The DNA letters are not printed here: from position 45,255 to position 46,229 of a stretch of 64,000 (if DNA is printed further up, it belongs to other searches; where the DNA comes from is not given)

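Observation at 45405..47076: Three-gene, ATGA-coupled operon: membrane anchor, BY-kinase/ParA-like protein and ExeA-like AAA protein, both with Lys-less Walker A motifs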

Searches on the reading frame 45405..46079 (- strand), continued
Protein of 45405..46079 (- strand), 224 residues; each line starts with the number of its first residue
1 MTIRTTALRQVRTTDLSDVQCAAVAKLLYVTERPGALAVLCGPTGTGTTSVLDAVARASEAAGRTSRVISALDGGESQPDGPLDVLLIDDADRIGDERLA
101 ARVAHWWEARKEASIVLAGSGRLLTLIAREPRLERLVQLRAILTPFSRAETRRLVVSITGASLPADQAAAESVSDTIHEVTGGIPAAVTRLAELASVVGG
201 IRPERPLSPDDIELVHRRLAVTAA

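Call 49: search_protein_families(library=ncbifam, alignment_id=A1, max_evalue=0.01)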
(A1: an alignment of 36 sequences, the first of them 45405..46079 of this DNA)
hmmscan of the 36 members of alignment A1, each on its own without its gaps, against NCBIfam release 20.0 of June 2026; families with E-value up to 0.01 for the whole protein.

A. member 1, window:45405-46079:- (224 aa): 4 families
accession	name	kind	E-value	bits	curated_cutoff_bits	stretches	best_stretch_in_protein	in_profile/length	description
TIGR03420.1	DnaA_homol_Hda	equivalog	5.8e-05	22.7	194.8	1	25-120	30-129/226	DnaA regulatory inactivator Hda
TIGR03015.1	pepcterm_ATPase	hypoth_equivalog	0.0036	16.8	324.5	0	113-213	157-260/269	XrtA/PEP-CTERM system-associated ATPase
TIGR00618.1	sbcc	subfamily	0.0039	15.2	478.5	1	31-58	23-50/1043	exonuclease subunit SbcC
TIGR02768.1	TraA_Ti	equivalog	0.0042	15.4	590.45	0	5-65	351-405/751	Ti-type conjugative transfer relaxase TraA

B. families by the number of members that match (of 36 scanned): 55 families (the first 25 are shown)
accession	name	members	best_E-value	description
TIGR03015.1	pepcterm_ATPase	30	2.6e-46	XrtA/PEP-CTERM system-associated ATPase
TIGR03420.1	DnaA_homol_Hda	15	7.8e-08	DnaA regulatory inactivator Hda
TIGR03499.1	FlhF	15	3.4e-05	flagellar biosynthesis GTPase FlhF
NF010068.0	PRK13548.1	9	0.00094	heme ABC transporter ATP-binding protein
NF040671.1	PLuB_AAA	6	8.7e-06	PLuB system helicase-like protein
NF006485.0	PRK08903.1-5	6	7.8e-05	DnaA regulatory inactivator Hda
NF008626.0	PRK11614.1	6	0.00031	high-affinity branched-chain amino acid ABC transporter ATP-binding protein LivF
TIGR02768.1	TraA_Ti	6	0.00051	Ti-type conjugative transfer relaxase TraA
NF038214.1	IS21_help_AAA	5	1.4e-05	IS21-like element helper ATPase IstB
NF011310.0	PRK14721.1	4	1.8e-05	flagellar biosynthesis regulator FlhF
TIGR02982.1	heterocyst_DevA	4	0.00047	ABC exporter ATP-binding subunit, DevA family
NF047747.1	PrtsmActNtasePan2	4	0.0044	proteasome-activating nucleotidase Pan2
NF058535.1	antiphage_EruA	3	0.00086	NACHT domain-containing antiphage protein EruA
TIGR02857.1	CydD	3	0.0017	thiol reductant ABC exporter subunit CydD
NF041000.1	ATPase_ComGA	3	0.003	competence type IV pilus ATPase ComGA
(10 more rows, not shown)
